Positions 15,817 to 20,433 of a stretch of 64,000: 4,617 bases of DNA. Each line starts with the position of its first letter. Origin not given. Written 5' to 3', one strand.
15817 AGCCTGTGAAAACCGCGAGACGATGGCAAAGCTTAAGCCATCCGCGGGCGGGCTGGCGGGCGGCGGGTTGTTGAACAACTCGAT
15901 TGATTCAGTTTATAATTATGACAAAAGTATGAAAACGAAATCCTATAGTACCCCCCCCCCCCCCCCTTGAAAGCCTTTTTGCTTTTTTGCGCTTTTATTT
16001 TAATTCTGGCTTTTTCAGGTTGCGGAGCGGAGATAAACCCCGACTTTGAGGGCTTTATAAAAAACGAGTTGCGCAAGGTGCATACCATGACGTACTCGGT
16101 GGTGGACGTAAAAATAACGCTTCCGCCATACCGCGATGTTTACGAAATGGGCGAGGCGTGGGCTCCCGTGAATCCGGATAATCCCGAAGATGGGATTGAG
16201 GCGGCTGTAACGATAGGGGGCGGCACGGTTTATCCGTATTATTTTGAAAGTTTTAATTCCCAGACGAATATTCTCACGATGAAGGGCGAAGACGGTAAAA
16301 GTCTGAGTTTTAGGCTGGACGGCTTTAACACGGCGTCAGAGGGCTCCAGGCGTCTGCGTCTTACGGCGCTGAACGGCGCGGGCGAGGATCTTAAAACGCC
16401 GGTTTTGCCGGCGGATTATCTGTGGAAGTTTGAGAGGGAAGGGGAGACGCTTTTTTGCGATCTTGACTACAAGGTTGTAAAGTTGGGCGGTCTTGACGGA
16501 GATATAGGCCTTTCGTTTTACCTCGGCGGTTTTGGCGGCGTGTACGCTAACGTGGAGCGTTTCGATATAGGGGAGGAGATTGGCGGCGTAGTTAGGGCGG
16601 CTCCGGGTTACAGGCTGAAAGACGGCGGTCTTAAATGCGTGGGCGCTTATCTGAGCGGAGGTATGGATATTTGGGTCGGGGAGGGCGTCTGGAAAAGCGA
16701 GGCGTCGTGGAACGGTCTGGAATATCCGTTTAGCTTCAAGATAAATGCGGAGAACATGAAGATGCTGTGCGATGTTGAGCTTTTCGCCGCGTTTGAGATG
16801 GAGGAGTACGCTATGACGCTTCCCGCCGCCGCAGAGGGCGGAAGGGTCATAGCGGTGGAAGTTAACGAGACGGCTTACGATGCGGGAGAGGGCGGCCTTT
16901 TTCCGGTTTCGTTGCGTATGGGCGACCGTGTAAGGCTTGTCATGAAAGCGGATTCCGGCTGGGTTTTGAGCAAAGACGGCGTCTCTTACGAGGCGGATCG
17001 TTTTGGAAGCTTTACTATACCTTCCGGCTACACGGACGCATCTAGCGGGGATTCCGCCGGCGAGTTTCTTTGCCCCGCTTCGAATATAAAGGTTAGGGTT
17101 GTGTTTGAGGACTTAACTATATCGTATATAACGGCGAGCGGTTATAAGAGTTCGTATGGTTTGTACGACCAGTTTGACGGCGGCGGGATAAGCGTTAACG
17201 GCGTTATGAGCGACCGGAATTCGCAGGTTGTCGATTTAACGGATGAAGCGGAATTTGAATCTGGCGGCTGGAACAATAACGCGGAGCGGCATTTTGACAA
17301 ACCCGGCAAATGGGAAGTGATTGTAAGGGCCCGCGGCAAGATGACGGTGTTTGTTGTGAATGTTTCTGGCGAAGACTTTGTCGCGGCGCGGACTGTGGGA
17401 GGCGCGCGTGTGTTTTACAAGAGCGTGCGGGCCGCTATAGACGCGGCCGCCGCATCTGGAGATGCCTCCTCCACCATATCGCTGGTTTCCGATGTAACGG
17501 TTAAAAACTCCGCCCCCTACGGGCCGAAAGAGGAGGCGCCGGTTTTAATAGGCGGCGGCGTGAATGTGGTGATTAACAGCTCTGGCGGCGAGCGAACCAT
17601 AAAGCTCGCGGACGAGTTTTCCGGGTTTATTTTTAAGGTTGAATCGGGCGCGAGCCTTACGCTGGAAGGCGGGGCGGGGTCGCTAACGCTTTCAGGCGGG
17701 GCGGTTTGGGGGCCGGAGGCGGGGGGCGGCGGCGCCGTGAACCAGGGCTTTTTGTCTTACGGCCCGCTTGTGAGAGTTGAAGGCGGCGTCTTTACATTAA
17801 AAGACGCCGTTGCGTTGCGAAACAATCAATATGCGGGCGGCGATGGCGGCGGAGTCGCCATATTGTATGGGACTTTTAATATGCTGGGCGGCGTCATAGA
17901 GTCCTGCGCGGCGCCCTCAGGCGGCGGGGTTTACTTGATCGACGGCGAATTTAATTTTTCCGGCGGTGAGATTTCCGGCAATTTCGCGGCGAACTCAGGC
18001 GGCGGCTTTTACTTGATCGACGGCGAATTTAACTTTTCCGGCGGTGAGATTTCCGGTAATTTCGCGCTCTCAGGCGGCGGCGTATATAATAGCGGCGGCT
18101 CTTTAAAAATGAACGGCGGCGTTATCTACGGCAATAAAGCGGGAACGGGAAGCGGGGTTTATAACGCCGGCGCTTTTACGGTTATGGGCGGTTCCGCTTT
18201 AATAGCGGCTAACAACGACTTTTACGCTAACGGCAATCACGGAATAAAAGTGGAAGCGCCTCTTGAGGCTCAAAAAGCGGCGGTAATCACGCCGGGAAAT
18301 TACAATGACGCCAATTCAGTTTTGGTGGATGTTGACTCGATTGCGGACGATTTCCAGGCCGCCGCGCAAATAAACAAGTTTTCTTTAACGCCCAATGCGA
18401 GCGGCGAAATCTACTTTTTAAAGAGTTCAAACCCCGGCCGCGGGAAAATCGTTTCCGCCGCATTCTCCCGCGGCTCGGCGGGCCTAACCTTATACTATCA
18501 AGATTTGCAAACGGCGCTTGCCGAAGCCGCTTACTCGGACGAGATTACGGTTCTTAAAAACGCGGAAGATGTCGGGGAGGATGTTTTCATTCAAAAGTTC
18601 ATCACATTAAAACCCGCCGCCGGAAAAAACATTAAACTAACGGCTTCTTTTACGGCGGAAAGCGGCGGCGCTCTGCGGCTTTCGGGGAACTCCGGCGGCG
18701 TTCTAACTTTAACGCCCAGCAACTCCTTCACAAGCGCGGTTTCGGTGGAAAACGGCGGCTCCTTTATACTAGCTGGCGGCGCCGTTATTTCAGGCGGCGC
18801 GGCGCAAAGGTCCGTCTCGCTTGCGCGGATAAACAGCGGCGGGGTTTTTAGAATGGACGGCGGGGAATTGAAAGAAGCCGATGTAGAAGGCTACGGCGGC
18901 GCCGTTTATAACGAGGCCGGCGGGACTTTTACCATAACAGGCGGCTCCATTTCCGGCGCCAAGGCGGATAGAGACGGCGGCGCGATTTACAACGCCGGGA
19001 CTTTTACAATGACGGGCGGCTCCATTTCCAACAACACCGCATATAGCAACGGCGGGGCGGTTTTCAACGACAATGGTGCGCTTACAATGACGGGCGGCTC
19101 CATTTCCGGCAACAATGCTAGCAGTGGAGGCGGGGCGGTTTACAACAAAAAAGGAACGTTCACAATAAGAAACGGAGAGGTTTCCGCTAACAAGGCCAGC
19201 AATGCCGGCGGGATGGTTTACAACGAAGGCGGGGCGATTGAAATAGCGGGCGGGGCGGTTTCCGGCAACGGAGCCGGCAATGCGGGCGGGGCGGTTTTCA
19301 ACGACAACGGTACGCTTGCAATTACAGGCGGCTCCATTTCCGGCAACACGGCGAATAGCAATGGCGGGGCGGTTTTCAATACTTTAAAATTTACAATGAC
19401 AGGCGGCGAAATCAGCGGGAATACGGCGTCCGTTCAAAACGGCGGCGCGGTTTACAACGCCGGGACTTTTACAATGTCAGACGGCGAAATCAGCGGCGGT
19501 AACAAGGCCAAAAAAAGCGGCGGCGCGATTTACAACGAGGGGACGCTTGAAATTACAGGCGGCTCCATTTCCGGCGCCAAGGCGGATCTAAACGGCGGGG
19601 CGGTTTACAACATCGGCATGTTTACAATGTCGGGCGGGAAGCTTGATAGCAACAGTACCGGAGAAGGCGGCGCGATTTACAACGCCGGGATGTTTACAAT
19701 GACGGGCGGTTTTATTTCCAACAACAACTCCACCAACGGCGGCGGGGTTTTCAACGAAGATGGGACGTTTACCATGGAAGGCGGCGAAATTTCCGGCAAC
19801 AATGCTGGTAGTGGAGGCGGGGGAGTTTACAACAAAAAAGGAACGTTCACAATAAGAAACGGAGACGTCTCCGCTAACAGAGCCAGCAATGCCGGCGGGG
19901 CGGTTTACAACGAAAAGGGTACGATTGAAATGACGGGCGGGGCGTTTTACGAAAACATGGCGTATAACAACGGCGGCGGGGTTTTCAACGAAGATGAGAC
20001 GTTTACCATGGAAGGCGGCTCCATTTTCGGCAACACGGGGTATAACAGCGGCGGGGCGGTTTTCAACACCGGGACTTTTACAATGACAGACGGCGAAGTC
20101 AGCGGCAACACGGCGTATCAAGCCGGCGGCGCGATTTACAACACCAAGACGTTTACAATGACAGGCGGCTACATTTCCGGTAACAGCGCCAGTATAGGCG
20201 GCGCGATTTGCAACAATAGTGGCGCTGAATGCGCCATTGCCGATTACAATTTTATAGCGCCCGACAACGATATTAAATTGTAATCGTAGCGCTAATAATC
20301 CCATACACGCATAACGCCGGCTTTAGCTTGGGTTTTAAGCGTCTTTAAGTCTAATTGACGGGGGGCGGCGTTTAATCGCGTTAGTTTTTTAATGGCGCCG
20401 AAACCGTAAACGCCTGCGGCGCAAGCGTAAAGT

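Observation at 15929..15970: C16 tract between an ATG and the open frame of the giant Pmp-repeat lipoprotein gene: a likely slipped-strand ON/OFF switch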

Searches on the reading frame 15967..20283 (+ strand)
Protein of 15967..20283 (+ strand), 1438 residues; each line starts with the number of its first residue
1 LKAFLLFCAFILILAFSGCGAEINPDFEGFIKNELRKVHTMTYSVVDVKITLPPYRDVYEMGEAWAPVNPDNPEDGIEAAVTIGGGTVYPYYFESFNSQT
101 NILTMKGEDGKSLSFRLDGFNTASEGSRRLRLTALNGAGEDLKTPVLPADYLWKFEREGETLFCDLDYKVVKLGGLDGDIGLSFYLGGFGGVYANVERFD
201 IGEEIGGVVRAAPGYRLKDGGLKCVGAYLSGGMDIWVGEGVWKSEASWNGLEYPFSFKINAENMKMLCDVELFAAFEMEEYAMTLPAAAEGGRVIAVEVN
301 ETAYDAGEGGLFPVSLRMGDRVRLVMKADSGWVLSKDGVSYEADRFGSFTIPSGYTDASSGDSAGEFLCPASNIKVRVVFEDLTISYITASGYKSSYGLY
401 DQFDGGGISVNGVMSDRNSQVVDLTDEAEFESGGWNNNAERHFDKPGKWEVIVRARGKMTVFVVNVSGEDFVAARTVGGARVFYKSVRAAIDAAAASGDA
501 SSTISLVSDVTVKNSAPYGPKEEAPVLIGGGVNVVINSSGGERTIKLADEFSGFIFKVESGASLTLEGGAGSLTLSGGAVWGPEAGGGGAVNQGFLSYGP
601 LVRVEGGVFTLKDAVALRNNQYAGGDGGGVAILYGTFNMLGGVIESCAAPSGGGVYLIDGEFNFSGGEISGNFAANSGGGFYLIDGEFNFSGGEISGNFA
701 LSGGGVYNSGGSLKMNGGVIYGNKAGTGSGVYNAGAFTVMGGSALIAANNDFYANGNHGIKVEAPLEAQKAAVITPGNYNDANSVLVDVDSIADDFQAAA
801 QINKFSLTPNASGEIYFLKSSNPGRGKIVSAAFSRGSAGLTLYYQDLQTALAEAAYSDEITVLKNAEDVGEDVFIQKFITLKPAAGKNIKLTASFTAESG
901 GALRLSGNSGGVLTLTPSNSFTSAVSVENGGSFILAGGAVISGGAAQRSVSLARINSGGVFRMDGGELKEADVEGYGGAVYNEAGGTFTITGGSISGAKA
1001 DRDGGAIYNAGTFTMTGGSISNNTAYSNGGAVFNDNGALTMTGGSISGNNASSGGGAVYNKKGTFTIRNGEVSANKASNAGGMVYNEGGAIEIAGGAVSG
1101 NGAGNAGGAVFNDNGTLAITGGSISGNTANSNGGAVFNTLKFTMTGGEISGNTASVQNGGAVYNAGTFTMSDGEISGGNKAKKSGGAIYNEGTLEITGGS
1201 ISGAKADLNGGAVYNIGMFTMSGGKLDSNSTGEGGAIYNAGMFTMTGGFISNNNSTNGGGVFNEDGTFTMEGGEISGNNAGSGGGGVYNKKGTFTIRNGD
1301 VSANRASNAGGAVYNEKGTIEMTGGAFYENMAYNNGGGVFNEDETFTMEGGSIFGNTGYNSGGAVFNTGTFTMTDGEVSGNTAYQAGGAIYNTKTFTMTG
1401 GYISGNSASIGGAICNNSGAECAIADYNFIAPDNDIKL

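Call 4: search_protein_families(library=pfam, proteins=[window:15967-20283:+], max_evalue=0.01)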
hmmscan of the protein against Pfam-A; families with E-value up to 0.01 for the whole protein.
window:15967-20283:+ (1438 aa): 0 families

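Call 10: search_protein_families(library=ncbifam, proteins=[window:15967-20283:+], max_evalue=0.01)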
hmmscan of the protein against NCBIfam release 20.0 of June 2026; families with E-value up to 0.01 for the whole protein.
window:15967-20283:+ (1438 aa): 0 families

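Call 18: list_cluster_members(proteins=[window:15967-20283:+, window:15979-20283:+, window:16069-20283:+, window:16078-20283:+, window:16087-20283:+, window:16147-20283:+, window:10107-14273:+, window:40974-41633:+, window:26452-27051:+, window:15839-15970:+])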
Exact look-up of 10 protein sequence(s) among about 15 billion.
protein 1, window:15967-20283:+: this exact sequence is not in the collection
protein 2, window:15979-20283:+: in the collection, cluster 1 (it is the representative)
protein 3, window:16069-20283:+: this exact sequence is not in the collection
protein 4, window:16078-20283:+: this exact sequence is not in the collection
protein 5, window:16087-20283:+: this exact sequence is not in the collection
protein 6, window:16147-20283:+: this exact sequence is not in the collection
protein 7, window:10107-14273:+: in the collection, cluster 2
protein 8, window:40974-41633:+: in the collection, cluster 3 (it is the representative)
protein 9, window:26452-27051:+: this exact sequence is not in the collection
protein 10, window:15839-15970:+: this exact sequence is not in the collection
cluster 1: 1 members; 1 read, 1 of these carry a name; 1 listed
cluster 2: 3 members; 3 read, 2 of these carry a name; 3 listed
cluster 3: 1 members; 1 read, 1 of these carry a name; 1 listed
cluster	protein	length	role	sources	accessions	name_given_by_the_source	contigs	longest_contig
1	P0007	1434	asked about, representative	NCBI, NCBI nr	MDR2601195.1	MAG: hypothetical protein LBC53_01895 [Spirochaetaceae bacterium] | hypothetical protein [Spirochaetaceae bacterium]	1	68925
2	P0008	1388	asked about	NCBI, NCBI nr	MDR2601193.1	MAG: hypothetical protein LBC53_01885 [Spirochaetaceae bacterium] | hypothetical protein [Spirochaetaceae bacterium]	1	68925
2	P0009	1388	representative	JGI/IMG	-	hypothetical protein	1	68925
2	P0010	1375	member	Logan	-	-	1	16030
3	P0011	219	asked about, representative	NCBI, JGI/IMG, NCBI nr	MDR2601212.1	MAG: hypothetical protein LBC53_01980 [Spirochaetaceae bacterium] | hypothetical protein | hypothetical protein [Spirochaetaceae bacterium]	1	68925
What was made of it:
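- The public annotation starts the gene after the tract (TTG 15979, call 18).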

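Call 56: search_solved_structures(query=window:15967-20280:+, max_evalue=1)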
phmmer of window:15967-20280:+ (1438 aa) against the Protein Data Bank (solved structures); distinct sequences matched with E-value up to 1: 1.
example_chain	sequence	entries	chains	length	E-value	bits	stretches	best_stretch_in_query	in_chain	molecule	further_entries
2ct3_A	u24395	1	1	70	0.062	14.2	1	314-365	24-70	Vinexin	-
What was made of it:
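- Tried and rejected: Sequence relatives with solved structures: none (call 56).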

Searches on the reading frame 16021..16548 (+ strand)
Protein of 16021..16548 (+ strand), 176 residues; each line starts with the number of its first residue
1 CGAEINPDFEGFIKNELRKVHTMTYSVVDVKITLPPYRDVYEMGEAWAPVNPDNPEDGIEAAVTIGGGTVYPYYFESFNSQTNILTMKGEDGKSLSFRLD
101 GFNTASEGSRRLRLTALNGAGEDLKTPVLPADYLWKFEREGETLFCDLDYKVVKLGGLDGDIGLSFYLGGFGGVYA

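Call 50: find_related_loci(query=A2, collection=metagenome_contigs, flank=3000)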
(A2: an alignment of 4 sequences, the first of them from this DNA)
Query A2 (176 aa) in metagenome_contigs; peptide patterns used: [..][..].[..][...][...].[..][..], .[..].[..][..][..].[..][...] (x = any residue, [..] = any of these).
409 stretches matched a pattern, but none encodes a relative of the query by tblastn (E <= 1e-3).
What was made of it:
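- Tried and rejected: A profile of the N-terminal domain in JGI metagenomes gave 0 relatives (call 50).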

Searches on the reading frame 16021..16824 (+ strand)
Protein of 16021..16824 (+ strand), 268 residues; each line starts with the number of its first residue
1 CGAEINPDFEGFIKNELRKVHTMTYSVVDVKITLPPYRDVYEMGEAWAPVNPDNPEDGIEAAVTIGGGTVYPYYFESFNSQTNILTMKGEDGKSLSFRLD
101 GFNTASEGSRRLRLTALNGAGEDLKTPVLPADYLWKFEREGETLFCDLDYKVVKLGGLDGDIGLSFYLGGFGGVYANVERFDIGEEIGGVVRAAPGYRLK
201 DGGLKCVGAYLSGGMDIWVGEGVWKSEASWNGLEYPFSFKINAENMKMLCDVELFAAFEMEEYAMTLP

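Call 33: find_homologous_proteins(query=window:16021-16824:+, max_evalue=0.001)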
Query seq(268 aa) (268 aa): 1 proteins with E <= 0.001 among 542 candidates.
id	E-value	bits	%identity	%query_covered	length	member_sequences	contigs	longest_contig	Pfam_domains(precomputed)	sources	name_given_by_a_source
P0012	2.3e-74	269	70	66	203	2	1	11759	-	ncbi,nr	ncbi:MAG: hypothetical protein LBC53_01585, partial [Spirochaetaceae bacterium]|nr:hypothetical prot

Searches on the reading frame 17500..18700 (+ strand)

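Call 31: search_protein_families(library=pfam, proteins=[window:17500-18700:+], max_evalue=10)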
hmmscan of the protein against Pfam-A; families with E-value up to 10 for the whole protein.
window:17500-18700:+ (400 aa): 2 families
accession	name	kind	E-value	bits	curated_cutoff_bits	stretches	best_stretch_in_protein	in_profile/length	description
PF13229.12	Beta_helix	-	0.0047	17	25.9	2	157-252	12-98/158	Right handed beta helix region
PF18886.6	DUF5649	-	5.1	7.9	25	1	175-206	9-41/68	Repeats of unknown function (DUF5649)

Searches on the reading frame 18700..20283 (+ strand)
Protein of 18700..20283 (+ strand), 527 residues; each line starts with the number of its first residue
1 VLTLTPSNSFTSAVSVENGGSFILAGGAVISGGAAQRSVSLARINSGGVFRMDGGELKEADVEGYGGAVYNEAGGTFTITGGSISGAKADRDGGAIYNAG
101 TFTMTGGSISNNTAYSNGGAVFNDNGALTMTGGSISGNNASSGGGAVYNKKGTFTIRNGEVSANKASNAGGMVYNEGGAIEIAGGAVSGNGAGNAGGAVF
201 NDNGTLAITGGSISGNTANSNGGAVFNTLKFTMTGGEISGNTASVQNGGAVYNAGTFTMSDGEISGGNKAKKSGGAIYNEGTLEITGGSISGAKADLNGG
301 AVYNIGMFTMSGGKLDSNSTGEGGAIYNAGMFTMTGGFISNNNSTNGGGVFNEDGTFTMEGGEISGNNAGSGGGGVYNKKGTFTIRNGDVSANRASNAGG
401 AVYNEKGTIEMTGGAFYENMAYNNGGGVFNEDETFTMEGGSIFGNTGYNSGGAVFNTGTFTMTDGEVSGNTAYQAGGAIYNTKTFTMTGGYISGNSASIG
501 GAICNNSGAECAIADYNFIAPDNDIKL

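Call 31: search_protein_families(library=pfam, proteins=[window:18700-20283:+], max_evalue=10)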
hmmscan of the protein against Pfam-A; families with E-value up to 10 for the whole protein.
window:18700-20283:+ (527 aa): 3 families
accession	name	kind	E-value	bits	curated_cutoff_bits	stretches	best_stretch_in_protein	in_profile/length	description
PF02415.23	Chlam_PMP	-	1.7e-05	25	20.6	7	467-482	4-19/19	Chlamydia polymorphic membrane protein (Chlamydia_PMP) repeat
PF16395.11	DUF5004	-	0.048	14.1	21.6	1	416-472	51-103/153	Domain of unknown function (DUF5004)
PF09151.16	DUF1936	-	0.76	10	25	0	402-410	13-21/34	Domain of unknown function (DUF1936)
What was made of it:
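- On Chlamydial Pmp / type V autotransporter: PF02415 scores 25.0 bits against a gathering score of 20.6, with 7 stretches, on the C-terminal 527 aa (call 31).
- Closest known: Chlamydial polymorphic membrane proteins. Same: GGA(I/V)YN and FTM-type repeats match PF02415 (call 31).
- Checked: PF02415 Chlam_PMP passes its gathering score (25.0 vs 20.6 bits, 7 stretches) only when the C-terminal 527 aa are scanned alone (call 31).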

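Call 64: predict_structure(protein=window:18700-20280:+)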
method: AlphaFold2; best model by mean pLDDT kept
length: 527 residues; sequences in the alignment: 1
mean_pLDDT: 76.9   pTM: 0.79
mean pLDDT of the five models: 76.9, 74.9, 72.4, 72.3, 71.0
residues with pLDDT >= 90: 123; 70-90: 233; 50-70: 139; < 50: 32
segments of 3 or more residues with pLDDT < 50: 497-500, 506-510, 514-527
pLDDT, mean of each block of 10 residues (from residue 1): 68 79 82 61 88 82 66 92 75 78 92 66 91 82 72 91 64 84 84 64 90 71 79 91 62 92 77 73 93 66 90 85 81 92 73 90 80 76 91 66 87 83 66 86 67 78 84 59 77 60 53 43 40
secondary structure, 60 per line:
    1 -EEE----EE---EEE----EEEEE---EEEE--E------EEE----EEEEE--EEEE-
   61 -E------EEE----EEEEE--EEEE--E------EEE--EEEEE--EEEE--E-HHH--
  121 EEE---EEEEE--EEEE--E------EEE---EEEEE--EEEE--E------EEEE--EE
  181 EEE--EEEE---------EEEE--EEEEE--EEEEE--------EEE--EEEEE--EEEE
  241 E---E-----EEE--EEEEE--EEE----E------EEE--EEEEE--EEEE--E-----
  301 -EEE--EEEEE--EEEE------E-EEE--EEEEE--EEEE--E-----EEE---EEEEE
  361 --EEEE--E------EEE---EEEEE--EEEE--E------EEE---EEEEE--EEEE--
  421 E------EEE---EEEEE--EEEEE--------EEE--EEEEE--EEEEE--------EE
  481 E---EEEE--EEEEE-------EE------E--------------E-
elements in order: E2-4 E14-16 E21-25 E29-32 E42-44 E49-53 E56-59 E69-71 E76-80 E83-86 E96-98 E101-105 E108-111 E121-123 E127-131 E134-137 E147-149 E153-157 E160-163 E173-176 E179-183 E186-189 E199-202 E205-209 E212-216 E225-227 E230-234 E237-241 E251-253 E256-260 E263-265 E277-279 E282-286 E289-292 E302-304 E307-311 E314-317 E326-328 E331-335 E338-341 E350-352 E356-360 E363-366 E376-378 E382-386 E389-392 E402-404 E408-412 E415-418 E428-430 E434-438 E441-445 E454-456 E459-463 E466-470 E479-481 E485-488 E491-495
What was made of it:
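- On Chlamydial Pmp / type V autotransporter: The model is solenoid to the end (call 64).
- The model is a regular 3-stranded beta-solenoid (pTM 0.79, call 64).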

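Call 66: fold_search(model_id=the predicted structure, library=pdb)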
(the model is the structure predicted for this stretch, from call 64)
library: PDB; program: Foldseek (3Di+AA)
matches with E <= 10: 197; with E <= 0.001: 0
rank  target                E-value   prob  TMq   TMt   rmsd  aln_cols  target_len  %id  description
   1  4kh3                  1.5e-03  0.47  0.17  0.17  16.9       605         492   14  Structure of a bacterial self-associating protein (released 2014-01-15)
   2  7akv_G                6.3e-03  0.97  0.35  0.41  11.1       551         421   12  The cryo-EM structure of the Vag8-C1 inhibitor complex (released 2021-06-16)
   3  7koh_C                8.8e-03  0.41  0.19  0.19  15.4       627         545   14  Crystal structure of antigen 43 from Escherichia coli EDL933 (released 2022-03-09)
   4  7koh_D                3.8e-02  0.14  0.16  0.16  17.4       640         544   12  Crystal structure of antigen 43 from Escherichia coli EDL933 (released 2022-03-09)
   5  4y9v_A                7.3e-02  0.16  0.20  0.18  14.0       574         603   10  Gp54 tailspike of Acinetobacter baumannii bacteriophage AP22 in complex with A. baumannii capsular saccharide (released 2017-02-01)
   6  8bwk_B                8.4e-02  0.18  0.19  0.15  23.0       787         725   10  Metagenomic derived PL6 alginate lyase (released 2023-12-20)
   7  7ko9                  8.8e-02  0.15  0.19  0.19  16.2       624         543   12  Crystal structure of antigen 43 from uropathogenic Escherichia coli UTI89 (released 2022-03-09)
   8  1dab                  9.3e-02  0.87  0.40  0.39  10.4       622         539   11  The Structure of Bordetella Pertussis Virulence Factor P.69 Pertactin (released 1999-12-15)
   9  2pyh_A                1.3e-01  0.18  0.18  0.23  14.3       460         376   13  Azotobacter vinelandii Mannuronan C-5 epimerase AlgE4 A-module complexed with mannuronan trisaccharide (released 2008-05-27)
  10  7koh_B                2.1e-01  0.08  0.16  0.16  17.2       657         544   12  Crystal structure of antigen 43 from Escherichia coli EDL933 (released 2022-03-09)
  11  8bwk_D                2.2e-01  0.07  0.14  0.12  22.9       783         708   10  Metagenomic derived PL6 alginate lyase (released 2023-12-20)
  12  2pyg_B                2.3e-01  0.23  0.19  0.25  13.6       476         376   13  Azotobacter vinelandii Mannuronan C-5 epimerase AlgE4 A-module (released 2008-05-27)
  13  2vfm                  2.4e-01  0.05  0.12  0.12  17.1       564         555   12  Low Temperature Structure of P22 Tailspike Protein Fragment (109-666) (released 2008-12-16)
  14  8bwk_A                2.5e-01  0.12  0.20  0.15  23.6       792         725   11  Metagenomic derived PL6 alginate lyase (released 2023-12-20)
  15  7dmk_D                2.7e-01  0.08  0.17  0.13  24.0       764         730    9  PL6 alginate lyase BcAlyPL6 (released 2021-10-06)
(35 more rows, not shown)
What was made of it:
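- Closest known: Chlamydial polymorphic membrane proteins. Same: The predicted fold is a right-handed beta-solenoid with weak structural matches to autotransporter passengers (calls 64, 66).
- Its nearest, weak, PDB matches are autotransporter adhesin passengers: Ag43, Vag8, pertactin and Fap2 (call 66).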
